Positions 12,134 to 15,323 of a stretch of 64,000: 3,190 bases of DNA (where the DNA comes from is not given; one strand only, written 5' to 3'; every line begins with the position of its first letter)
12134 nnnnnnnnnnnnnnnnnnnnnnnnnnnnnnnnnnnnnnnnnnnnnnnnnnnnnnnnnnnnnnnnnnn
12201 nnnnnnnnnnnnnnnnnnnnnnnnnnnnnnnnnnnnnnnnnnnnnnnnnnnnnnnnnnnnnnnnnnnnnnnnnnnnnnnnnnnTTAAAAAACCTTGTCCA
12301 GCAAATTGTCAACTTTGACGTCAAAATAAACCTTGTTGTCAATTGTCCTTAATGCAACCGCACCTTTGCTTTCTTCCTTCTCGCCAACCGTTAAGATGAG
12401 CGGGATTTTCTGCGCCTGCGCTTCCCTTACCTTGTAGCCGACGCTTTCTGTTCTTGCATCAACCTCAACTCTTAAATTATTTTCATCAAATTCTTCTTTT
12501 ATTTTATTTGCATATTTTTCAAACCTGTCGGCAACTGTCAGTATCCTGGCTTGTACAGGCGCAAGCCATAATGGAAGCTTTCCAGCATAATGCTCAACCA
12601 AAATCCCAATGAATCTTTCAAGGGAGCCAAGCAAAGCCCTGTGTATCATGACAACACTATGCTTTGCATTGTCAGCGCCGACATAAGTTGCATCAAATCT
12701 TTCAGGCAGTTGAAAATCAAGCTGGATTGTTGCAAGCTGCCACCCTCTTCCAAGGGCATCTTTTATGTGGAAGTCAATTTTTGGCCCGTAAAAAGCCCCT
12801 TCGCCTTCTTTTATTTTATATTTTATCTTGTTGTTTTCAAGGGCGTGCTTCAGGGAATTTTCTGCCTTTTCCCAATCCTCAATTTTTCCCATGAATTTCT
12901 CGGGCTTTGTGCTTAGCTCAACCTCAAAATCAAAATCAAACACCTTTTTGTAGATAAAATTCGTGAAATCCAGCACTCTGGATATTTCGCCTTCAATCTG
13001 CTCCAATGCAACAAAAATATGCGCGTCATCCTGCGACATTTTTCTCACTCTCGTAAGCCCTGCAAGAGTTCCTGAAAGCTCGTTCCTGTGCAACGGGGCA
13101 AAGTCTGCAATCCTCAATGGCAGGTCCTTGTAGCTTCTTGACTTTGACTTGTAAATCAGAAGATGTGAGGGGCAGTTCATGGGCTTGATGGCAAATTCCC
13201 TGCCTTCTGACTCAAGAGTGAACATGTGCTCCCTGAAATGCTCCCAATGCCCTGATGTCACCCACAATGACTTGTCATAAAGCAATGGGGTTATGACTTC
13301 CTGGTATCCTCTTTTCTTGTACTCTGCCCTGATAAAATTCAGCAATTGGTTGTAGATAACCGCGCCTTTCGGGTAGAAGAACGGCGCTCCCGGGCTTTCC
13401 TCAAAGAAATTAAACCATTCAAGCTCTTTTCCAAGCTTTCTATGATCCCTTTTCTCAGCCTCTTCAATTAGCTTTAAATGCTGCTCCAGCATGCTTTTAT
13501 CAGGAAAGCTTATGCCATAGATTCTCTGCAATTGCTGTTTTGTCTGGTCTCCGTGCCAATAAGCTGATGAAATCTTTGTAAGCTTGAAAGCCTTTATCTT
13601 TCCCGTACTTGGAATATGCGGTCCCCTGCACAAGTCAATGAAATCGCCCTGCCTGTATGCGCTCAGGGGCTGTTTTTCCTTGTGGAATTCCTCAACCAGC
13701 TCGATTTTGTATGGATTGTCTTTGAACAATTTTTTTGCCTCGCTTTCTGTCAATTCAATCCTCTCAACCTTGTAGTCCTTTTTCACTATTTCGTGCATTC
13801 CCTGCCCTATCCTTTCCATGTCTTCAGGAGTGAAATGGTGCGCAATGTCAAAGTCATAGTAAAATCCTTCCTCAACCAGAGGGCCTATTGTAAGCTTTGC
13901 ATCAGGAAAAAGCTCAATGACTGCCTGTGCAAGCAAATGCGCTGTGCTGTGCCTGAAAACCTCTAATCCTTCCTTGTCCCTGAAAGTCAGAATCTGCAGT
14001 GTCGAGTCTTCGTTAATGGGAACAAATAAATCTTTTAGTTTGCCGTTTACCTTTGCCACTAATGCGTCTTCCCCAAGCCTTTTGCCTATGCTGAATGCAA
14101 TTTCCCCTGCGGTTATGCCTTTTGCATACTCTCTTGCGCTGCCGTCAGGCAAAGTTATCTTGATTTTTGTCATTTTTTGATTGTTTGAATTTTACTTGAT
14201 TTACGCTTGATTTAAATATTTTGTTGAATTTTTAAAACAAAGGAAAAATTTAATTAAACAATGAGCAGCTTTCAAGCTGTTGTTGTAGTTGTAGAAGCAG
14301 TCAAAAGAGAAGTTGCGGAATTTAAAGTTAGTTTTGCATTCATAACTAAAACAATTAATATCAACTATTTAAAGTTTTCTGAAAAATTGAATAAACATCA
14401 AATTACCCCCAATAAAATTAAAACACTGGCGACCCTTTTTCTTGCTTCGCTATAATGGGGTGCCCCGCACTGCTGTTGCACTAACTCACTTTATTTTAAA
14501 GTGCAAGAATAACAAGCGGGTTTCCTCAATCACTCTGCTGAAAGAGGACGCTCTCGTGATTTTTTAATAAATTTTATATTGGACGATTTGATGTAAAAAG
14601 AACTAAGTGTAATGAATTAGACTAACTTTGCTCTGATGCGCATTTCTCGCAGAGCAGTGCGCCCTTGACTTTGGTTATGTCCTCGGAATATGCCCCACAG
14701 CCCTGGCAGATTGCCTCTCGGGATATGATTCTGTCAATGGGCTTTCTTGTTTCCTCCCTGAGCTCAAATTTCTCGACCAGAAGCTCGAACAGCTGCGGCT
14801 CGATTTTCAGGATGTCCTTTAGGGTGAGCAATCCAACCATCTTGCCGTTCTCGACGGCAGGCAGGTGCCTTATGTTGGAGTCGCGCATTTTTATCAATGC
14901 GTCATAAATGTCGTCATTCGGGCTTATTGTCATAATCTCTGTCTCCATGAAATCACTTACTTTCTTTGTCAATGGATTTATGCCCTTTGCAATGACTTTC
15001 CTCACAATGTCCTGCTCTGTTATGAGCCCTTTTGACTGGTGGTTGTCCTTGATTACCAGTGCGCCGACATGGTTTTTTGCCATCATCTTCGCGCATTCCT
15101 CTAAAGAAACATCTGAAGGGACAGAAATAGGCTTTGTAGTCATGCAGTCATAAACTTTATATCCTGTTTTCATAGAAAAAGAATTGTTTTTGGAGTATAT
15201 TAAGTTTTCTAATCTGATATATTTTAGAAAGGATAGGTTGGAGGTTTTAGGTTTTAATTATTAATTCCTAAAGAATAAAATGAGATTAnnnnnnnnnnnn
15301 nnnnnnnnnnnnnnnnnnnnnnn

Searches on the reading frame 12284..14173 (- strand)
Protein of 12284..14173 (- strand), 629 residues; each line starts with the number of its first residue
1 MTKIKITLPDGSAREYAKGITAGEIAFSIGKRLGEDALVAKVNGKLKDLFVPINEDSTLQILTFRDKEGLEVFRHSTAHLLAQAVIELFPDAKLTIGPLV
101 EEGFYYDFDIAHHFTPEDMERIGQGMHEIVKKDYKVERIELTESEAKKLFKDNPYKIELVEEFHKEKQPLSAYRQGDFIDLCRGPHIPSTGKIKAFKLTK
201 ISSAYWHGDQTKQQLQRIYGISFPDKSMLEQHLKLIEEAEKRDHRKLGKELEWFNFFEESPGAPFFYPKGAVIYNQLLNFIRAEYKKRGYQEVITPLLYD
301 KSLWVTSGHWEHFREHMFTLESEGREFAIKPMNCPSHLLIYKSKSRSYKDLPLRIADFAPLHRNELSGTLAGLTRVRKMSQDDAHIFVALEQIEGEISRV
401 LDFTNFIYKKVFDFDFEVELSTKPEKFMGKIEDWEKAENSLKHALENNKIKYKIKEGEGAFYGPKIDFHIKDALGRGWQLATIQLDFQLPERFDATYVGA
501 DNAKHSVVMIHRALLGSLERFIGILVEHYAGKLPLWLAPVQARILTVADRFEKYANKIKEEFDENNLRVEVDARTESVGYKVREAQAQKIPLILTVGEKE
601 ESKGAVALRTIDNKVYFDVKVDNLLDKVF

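Call 43: search_protein_families(library=pfam, proteins=[window:12284-14173:-], max_evalue=0.001)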
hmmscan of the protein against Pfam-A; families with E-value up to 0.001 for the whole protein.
window:12284-14173:- (629 aa): 4 families
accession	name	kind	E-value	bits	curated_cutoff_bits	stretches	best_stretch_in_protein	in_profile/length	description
PF00587.30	tRNA-synt_2b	-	1.6e-45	155.8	29.3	1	318-529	1-179/179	tRNA synthetase class II core domain (G, H, P, S and T)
PF03129.25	HGTP_anticodon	-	1.8e-20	73.3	21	1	541-628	1-91/94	Anticodon binding domain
PF07973.19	tRNA_SAD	-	9.4e-16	58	24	1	171-219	2-44/44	Threonyl and Alanyl tRNA synthetase second additional domain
PF02824.27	TGS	-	4.1e-14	52.8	22.2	1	4-63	1-60/60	TGS domain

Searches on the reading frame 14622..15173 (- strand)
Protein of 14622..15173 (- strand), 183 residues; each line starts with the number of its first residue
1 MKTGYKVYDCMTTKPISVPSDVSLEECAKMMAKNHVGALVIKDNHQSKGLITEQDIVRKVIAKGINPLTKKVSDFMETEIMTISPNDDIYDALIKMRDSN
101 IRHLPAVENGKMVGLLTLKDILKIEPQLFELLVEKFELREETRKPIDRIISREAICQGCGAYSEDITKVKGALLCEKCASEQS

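Call 42: search_protein_families(library=pfam, proteins=[window:14622-15173:-], max_evalue=0.001)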
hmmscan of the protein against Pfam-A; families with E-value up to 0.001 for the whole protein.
window:14622-15173:- (183 aa): 1 family
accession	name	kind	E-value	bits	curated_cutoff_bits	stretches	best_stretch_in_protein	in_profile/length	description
PF00571.33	CBS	-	6.3e-29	100.5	24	2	72-124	1-54/57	CBS domain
